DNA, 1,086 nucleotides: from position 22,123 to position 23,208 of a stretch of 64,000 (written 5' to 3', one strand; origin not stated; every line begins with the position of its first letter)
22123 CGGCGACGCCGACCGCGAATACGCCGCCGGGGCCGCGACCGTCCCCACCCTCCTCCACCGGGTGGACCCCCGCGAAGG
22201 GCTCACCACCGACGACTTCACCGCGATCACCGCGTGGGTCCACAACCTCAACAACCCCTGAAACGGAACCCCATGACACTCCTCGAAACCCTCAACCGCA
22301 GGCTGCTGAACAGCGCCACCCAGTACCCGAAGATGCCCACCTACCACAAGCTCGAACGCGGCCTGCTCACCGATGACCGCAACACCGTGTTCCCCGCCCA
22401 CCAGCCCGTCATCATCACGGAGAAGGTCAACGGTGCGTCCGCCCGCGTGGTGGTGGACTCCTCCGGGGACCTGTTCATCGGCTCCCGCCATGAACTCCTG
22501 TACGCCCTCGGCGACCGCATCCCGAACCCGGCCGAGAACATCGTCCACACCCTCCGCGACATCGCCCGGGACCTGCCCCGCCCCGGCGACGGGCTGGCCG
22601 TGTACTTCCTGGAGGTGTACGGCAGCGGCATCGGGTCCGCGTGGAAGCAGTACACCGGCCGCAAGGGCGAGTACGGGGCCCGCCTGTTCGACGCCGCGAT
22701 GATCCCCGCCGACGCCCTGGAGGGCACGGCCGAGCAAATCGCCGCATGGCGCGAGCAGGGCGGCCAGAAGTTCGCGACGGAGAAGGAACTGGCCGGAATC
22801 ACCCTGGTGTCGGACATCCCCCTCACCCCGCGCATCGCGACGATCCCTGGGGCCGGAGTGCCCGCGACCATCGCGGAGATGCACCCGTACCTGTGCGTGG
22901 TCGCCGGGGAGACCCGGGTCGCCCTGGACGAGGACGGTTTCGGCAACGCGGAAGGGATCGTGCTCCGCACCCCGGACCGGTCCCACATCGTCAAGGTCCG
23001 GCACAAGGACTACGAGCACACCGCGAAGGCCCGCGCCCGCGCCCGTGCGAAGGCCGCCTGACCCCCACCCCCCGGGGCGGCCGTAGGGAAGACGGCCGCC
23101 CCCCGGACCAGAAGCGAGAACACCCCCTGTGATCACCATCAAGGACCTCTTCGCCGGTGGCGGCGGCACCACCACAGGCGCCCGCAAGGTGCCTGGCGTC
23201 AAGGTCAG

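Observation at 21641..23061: HAD phosphatase plus RNA ligase operon behind a duplicated palindromic control element; part of a dispersed RNA-repair toolkit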

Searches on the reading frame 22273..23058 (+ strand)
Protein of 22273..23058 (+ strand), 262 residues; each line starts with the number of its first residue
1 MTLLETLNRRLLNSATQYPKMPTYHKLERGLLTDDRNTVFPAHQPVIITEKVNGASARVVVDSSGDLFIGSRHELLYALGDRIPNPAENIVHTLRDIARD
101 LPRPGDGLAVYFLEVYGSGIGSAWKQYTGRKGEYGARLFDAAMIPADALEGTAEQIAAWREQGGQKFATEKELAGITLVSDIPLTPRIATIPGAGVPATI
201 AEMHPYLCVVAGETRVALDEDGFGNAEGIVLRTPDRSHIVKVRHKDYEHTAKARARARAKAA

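Call 5: search_protein_families(library=pfam, proteins=[window:22273-23058:+], max_evalue=0.1)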
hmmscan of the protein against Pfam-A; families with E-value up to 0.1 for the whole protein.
window:22273-23058:+ (262 aa): 1 family
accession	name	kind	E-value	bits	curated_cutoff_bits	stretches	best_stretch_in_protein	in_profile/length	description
PF09414.15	RNA_ligase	-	8.3e-09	36.3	27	1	45-242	2-170/171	RNA ligase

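Call 6: search_protein_families(library=phrogs, proteins=[window:22273-23058:+], max_evalue=0.01)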
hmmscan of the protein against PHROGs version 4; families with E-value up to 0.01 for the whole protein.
window:22273-23058:+ (262 aa): 1 family
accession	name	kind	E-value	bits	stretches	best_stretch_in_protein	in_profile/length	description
phrog_548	-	DNA, RNA and nucleotide metabolism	0.00083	19.6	0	18-77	6-64/341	RNA ligase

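Call 9: search_dna_similar(query=window:22273-23058:+, collection=phages, mode=protein, max_rows=30)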
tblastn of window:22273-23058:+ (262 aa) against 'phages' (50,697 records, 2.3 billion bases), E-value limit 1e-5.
Records with a match: 6; places in all: 6; records where one place covers at least 80% of the query: 6.
Best place of each record, by identity: <60% 6.
By first word of the organism name: Nodularia 4; Streptomyces 2.
By host as written in the record: Nodularia spumigena KAC65 4; Streptomyces lividans JI 1326 1; Streptomyces scabiei RL-34 1.
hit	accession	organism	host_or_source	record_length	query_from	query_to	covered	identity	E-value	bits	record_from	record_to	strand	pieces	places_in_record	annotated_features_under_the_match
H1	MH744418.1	Streptomyces phage JustBecause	Streptomyces lividans JI 1326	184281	14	250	90%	39.3%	1e-40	154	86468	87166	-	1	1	136: RNA ligase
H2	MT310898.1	Streptomyces phage Kela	Streptomyces scabiei RL-34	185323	14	250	90%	38.9%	3e-40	153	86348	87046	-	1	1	137: RNA ligase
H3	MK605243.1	Nodularia phage vB_NspS-kac65v161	Nodularia spumigena KAC65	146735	14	250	90%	35.6%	8e-35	137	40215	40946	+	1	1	RNA ligase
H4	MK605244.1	Nodularia phage vB_NspS-kac65v162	Nodularia spumigena KAC65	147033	14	250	90%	35.6%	8e-35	137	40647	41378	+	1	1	RNA ligase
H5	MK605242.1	Nodularia phage vB_NspS-kac65v151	Nodularia spumigena KAC65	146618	14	250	90%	35.2%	1e-33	134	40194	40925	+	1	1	RNA ligase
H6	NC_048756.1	Nodularia phage vB_NspS-kac65v151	Nodularia spumigena KAC65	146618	14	250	90%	35.2%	1e-33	134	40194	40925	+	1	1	RNA ligase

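Call 20: search_solved_structures(query=window:22273-23058:+, max_evalue=10, show_alignments=3)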
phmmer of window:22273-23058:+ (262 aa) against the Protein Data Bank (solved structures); distinct sequences matched with E-value up to 10: 0.

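Call 22: find_homologous_proteins(query=window:22273-23058:+, max_evalue=0.001)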
Query window:22273-23058:+ (262 aa): 41 proteins with E <= 0.001 among 2010 candidates.
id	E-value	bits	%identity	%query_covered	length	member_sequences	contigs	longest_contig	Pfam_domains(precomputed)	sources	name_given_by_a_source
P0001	6.4e-171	585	100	100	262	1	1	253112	PF09414.16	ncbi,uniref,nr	ncbi:RNA ligase family protein [Nocardiopsis sp. FR26]|uniref:RNA ligase family protein n=1 Tax=Noca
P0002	1.0e-121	423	74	95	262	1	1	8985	PF09414.16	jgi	jgi:hypothetical protein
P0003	1.7e-117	409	70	100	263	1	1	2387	PF09414.16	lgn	-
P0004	4.5e-113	395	68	100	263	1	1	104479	PF09414.16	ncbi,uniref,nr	ncbi:RNA ligase family protein [Nocardiopsis sp. CT-R113]|uniref:RNA ligase family protein n=1 Tax=N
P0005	5.3e-110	385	69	95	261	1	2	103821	PF09414.16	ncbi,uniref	ncbi:RNA ligase family protein [Nocardiopsis terrae]|uniref:RNA ligase family protein n=1 Tax=Strept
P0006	1.5e-62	229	50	94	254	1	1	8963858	PF09414.16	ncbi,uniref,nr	ncbi:hypothetical protein CFP65_2093 [Kitasatospora sp. MMS16-BH015]|uniref:RNA ligase family protei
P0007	2.2e-62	229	50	94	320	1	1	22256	PF09414.16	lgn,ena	-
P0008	1.1e-60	223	51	95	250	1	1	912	PF09414.16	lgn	-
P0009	9.3e-60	220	48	97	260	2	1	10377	PF09414.16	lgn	-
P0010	1.0e-59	220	52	90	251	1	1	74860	PF09414.16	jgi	jgi:RNA ligase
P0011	1.1e-59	220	49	97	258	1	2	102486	PF09414.16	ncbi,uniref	ncbi:RNA ligase family protein [Nocardiopsis rhodophaea]|uniref:RNA ligase family protein n=1 Tax=No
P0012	3.4e-59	218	50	96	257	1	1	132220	PF09414.16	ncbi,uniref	ncbi:RNA ligase family protein [Actinoplanes sp. NPDC020271]|uniref:RNA ligase family protein n=1 Ta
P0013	3.6e-59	218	47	98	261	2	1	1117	PF09414.16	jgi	jgi:hypothetical protein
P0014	2.1e-58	216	49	96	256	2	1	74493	PF09414.16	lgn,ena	-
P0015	3.1e-56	209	49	93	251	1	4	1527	PF09414.16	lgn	-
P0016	9.3e-56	207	49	91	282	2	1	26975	PF09414.16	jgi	jgi:hypothetical protein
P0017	2.6e-54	202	48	90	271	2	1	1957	PF09414.16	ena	-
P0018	1.5e-53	200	48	92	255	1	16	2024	PF09414.16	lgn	-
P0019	3.8e-53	199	45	96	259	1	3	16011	PF09414.16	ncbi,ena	-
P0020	4.5e-53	198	47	95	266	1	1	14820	PF09414.16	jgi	jgi:RNA ligase-like protein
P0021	7.1e-53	198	46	97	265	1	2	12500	PF09414.16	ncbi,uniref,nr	ncbi:hypothetical protein GCM10010172_80060 [Paractinoplanes ferrugineus]|uniref:RNA ligase domain-c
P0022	2.7e-52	196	45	90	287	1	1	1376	PF09414.16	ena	-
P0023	5.1e-51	192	47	96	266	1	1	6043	PF09414.16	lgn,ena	-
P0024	5.3e-50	188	44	97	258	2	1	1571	PF09414.16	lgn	-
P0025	8.8e-50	188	44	94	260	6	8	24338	PF09414.16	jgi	jgi:hypothetical protein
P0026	1.0e-49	187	45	94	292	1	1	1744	PF09414.16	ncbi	-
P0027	1.2e-49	187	45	94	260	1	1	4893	PF09414.16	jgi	jgi:hypothetical protein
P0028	2.8e-49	186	43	97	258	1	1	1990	PF09414.16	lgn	-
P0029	7.1e-49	185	45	96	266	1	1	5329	PF09414.16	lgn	-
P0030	3.1e-48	183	45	98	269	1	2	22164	PF09414.16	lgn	-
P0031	1.1e-47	181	45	94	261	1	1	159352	PF09414.16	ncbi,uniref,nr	ncbi:hypothetical protein I0C86_40555 [Plantactinospora sp. S1510]|uniref:RNA ligase domain-containi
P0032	1.3e-47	181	43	97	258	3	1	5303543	PF09414.16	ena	-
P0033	1.7e-47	180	44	90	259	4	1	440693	PF09414.16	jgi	jgi:hypothetical protein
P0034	3.4e-47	179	41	94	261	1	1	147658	PF09414.16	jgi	jgi:hypothetical protein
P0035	5.4e-47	178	43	96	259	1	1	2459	PF09414.16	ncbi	-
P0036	6.3e-47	178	43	96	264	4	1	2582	PF09414.16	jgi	jgi:RNA ligase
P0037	1.4e-44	171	42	95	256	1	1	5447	PF09414.16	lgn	-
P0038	3.0e-44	170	42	94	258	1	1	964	PF09414.16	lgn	-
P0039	5.9e-42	162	41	97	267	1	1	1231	PF09414.16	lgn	-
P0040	6.1e-41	159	41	96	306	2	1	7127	PF09414.16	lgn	-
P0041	1.0e-32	132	37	95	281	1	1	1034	PF09414.16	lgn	-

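Call 23: find_encoding_contigs(protein=P0001, flank=10000, max_places=3)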
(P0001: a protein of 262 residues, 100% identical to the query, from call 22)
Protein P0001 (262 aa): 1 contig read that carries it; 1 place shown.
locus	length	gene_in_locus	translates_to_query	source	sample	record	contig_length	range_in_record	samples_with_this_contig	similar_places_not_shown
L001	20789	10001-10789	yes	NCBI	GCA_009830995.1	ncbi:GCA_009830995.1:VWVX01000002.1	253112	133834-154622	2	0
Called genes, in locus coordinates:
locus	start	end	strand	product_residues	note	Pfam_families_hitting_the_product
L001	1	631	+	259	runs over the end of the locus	PF04446:Thg1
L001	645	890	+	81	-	-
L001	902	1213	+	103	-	PF23835:DUF7205 (faint)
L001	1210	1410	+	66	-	-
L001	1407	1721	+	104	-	-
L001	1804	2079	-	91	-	-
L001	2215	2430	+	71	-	-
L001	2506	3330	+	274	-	-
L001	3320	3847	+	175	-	-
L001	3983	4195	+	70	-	-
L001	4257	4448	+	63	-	-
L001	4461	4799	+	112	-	-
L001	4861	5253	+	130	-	-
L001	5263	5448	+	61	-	-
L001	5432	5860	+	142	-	-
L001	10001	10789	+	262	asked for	PF09414:RNA_ligase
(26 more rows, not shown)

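Call 24: find_encoding_contigs(protein=P0004, flank=10000, max_places=3)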
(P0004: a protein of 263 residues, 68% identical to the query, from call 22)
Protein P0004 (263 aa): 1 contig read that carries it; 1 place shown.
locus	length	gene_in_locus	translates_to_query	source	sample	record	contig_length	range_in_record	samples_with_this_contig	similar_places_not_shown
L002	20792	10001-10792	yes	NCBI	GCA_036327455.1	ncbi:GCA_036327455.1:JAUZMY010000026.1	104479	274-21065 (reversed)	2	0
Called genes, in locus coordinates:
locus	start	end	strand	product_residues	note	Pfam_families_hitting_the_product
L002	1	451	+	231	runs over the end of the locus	PF02511:Thy1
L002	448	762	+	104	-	-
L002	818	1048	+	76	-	-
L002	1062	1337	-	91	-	-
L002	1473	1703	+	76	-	-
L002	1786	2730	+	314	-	PF04098:Rad52_Rad22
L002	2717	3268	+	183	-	-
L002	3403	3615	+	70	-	-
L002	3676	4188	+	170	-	-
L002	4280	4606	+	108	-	-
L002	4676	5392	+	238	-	PF10979:DUF2786, PF23771:DUF7168 (weak)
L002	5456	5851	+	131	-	-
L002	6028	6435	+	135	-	-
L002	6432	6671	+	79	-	-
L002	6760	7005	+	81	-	-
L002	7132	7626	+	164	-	-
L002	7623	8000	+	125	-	-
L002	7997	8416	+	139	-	-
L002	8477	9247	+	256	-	PF00929:RNase_T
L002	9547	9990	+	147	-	-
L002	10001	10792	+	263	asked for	PF09414:RNA_ligase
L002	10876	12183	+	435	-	PF00145:DNA_methylase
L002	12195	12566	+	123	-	PF10686:YAcAr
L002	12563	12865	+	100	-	-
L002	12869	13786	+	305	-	-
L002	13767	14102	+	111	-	-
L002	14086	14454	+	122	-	-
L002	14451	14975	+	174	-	-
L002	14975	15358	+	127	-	-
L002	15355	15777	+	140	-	-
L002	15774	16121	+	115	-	-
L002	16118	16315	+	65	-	-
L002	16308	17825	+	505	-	-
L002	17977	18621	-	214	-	-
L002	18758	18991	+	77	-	-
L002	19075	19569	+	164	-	-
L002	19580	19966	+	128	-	-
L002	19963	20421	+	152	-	PF19730:DUF6221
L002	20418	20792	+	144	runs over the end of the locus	-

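Call 26: find_encoding_contigs(protein=P0005, flank=10000, max_places=2)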
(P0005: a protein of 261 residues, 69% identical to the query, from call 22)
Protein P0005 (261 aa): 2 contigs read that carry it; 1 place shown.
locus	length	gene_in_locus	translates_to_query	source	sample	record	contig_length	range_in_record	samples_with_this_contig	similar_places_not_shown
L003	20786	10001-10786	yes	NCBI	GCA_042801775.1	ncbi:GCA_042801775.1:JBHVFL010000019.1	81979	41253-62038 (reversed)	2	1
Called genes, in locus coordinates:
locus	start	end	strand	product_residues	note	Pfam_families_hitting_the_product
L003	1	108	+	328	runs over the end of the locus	PF23859:DpdA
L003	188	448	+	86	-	-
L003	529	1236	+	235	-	PF02511:Thy1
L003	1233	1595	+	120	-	-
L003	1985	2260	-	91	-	-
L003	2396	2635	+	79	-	-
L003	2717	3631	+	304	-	PF04098:Rad52_Rad22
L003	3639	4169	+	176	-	-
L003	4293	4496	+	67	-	-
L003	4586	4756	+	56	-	-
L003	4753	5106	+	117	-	-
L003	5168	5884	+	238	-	PF10979:DUF2786, PF23771:DUF7168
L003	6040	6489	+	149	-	-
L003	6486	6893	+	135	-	-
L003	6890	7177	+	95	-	-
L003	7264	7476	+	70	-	-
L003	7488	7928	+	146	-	-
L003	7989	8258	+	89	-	-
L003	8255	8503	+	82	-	-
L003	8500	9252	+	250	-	PF00929:RNase_T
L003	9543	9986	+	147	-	-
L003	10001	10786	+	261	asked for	PF09414:RNA_ligase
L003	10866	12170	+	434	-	PF00145:DNA_methylase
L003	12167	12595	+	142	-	PF10686:YAcAr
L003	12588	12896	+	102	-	-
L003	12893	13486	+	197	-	-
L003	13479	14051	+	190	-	-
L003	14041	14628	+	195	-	-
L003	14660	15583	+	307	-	PF14528:LAGLIDADG_3 (faint)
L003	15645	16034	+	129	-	-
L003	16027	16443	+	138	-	-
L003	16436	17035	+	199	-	-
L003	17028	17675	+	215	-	-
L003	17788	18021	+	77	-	-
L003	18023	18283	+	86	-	-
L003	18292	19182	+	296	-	PF01145:Band_7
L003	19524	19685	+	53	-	-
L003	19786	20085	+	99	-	-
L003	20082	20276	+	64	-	-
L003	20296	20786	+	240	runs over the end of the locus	-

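Call 27: find_encoding_contigs(protein=P0006, flank=10000, max_places=2)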
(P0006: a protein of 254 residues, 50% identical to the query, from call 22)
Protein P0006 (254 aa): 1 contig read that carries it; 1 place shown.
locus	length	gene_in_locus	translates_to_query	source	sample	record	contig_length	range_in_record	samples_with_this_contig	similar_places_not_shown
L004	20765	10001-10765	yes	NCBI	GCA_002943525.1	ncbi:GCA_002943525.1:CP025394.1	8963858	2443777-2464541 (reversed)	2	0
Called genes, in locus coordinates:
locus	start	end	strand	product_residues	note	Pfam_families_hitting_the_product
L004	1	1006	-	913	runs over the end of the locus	PF25816:RamC_N, PF00069:Pkinase, PF05147:LANC_like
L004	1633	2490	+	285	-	PF01784:DUF34_NIF3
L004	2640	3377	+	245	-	PF24481:CT398_CC, PF02591:Zn_ribbon_9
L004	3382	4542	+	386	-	PF00075:RNase_H, PF13456:RVT_3, PF00300:His_Phos_1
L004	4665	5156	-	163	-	-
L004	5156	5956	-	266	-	PF03883:H2O2_YaaD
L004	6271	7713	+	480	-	PF00773:RNB, PF18614:RNase_II_C_S1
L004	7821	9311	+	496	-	PF07690:MFS_1, PF05977:MFS_3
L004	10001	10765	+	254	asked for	PF09414:RNA_ligase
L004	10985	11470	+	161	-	PF11188:DUF2975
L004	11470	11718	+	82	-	PF13443:HTH_26, PF01381:HTH_3 (weak), PF13560:HTH_31 (weak)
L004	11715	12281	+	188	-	PF00485:PRK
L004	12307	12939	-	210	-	-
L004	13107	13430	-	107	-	-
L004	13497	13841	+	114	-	PF03091:CutA1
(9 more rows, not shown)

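Call 35: search_solved_structures(query=A2, max_evalue=10, show_alignments=3)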
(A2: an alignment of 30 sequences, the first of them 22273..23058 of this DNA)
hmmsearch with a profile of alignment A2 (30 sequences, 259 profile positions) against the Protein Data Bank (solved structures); distinct sequences matched with E-value up to 10: 2.
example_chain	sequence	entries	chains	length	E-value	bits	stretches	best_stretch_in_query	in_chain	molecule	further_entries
5d1o_A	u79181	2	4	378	0.47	12.9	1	39-140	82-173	ATP-dependent RNA ligase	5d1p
8uce_A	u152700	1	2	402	0.81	12.1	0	208-241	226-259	ATP dependent DNA ligase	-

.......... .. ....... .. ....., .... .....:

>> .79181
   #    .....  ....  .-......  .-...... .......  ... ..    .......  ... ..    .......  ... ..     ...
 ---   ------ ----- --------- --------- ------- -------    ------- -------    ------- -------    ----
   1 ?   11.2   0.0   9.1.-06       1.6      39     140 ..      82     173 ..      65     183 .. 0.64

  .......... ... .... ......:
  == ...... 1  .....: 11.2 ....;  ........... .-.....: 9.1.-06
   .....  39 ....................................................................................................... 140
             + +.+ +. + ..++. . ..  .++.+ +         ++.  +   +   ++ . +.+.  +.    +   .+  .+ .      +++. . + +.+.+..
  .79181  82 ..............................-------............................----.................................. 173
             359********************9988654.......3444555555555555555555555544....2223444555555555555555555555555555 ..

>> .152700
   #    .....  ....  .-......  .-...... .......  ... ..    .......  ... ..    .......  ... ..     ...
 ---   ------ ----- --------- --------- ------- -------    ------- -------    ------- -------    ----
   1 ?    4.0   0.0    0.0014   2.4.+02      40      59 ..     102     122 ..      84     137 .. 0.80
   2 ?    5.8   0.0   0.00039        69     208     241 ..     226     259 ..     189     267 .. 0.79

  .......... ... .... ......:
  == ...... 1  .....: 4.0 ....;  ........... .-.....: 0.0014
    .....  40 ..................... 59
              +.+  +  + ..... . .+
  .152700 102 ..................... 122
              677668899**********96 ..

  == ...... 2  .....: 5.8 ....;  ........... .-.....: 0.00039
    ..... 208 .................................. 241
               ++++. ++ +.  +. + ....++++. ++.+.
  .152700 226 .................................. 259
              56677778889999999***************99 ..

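Call 41: predict_structure(alignment_id=A2)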
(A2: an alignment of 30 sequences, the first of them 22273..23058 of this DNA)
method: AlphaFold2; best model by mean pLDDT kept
length: 262 residues; sequences in the alignment: 30
mean_pLDDT: 93.8   pTM: 0.90
mean pLDDT of the five models: 93.8, 92.2, 91.8, 91.2, 90.5
residues with pLDDT >= 90: 232; 70-90: 23; 50-70: 7; < 50: 0
segments of 3 or more residues with pLDDT < 50: none
pLDDT, mean of each block of 10 residues (from residue 1): 88 94 97 98 98 96 94 83 71 92 96 95 94 96 95 94 93 96 97 98 97 96 94 96 97 96 94
secondary structure, 60 per line:
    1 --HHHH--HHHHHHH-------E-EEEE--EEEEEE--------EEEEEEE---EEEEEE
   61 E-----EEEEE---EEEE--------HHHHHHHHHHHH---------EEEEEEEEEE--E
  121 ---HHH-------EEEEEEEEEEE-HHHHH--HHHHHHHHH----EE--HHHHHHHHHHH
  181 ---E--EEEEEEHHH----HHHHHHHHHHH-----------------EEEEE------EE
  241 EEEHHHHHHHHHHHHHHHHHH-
elements in order: H3-6 H9-15 E25-28 E31-36 E45-51 E55-61 E67-71 E75-78 H87-98 E108-117 E134-144 H146-150 H153-161 H170-180 E187-192 H200-210 E228-232 E239-243 H244-261

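Call 43: fold_search(model_id=the predicted structure, library=pdb)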
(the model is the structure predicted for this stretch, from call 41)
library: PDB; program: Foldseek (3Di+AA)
matches with E <= 10: 654; with E <= 0.001: 67
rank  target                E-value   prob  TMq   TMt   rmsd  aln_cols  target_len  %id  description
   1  5cou                  5.0e-08  1.00  0.51  0.41   6.7       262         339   13  Structure and mechanism of a eukaryal nick-sealing RNA ligase K170M+ATP (released 2015-10-28)
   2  6vt1_A                5.3e-08  1.00  0.50  0.40   9.0       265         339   12  Naegleria gruberi RNA ligase D172A mutant apo (released 2020-04-08)
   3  6vte                  5.6e-08  1.00  0.51  0.41   8.6       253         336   11  Naegleria gruberi RNA Ligase K170M mutant with AMP and Mn (released 2020-04-08)
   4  6vt4                  6.3e-08  1.00  0.49  0.39   9.7       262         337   13  Naegleria gruberi RNA ligase R149A mutant apo (released 2020-04-08)
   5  6vt9                  6.7e-08  1.00  0.52  0.41   9.0       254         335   13  Naegleria gruberi RNA ligase E227A mutant with ATP and Mn (released 2020-04-08)
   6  6vt3                  1.1e-07  1.00  0.49  0.38   9.8       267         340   11  Naegleria gruberi RNA ligase K326A mutant apo (released 2020-04-08)
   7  5cot                  1.2e-07  1.00  0.52  0.41   8.7       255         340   13  Structure and mechanism of a eukaryal nick-sealing RNA ligase (released 2015-10-28)
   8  6vt8                  1.4e-07  1.00  0.52  0.41   8.7       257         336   12  Naegleria gruberi RNA ligase E312A mutant with AMP and Mn (released 2020-04-08)
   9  6vt0                  1.7e-07  1.00  0.50  0.40   9.5       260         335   14  Naegleria gruberi RNA ligase K170A mutant apo (released 2020-04-08)
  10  6vt5                  1.8e-07  1.00  0.51  0.41   8.6       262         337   13  Naegleria gruberi RNA ligase R4a K121A mutant apo (released 2020-04-08)
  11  1s68                  2.5e-07  1.00  0.45  0.51   7.9       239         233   10  Structure and Mechanism of RNA Ligase (released 2004-02-24)
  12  2hvr_B                3.9e-07  1.00  0.47  0.39   8.4       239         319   12  Structure of T4 RNA Ligase 2 with Nicked 5'-Adenylated nucleic acid duplex containing a 3'-deoxyribonucleotide at the  (released 2006-10-17)
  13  2hvr_A                4.1e-07  1.00  0.48  0.40   8.4       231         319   12  Structure of T4 RNA Ligase 2 with Nicked 5'-Adenylated nucleic acid duplex containing a 3'-deoxyribonucleotide at the  (released 2006-10-17)
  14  2vug_A                6.2e-07  1.00  0.43  0.31  11.7       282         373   15  The structure of an archaeal homodimeric RNA ligase (released 2008-06-03)
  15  8ucg_A                7.9e-07  1.00  0.46  0.33   6.3       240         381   16  Thermophilic RNA Ligase from Palaeococcus pacificus K92A (released 2024-02-21)
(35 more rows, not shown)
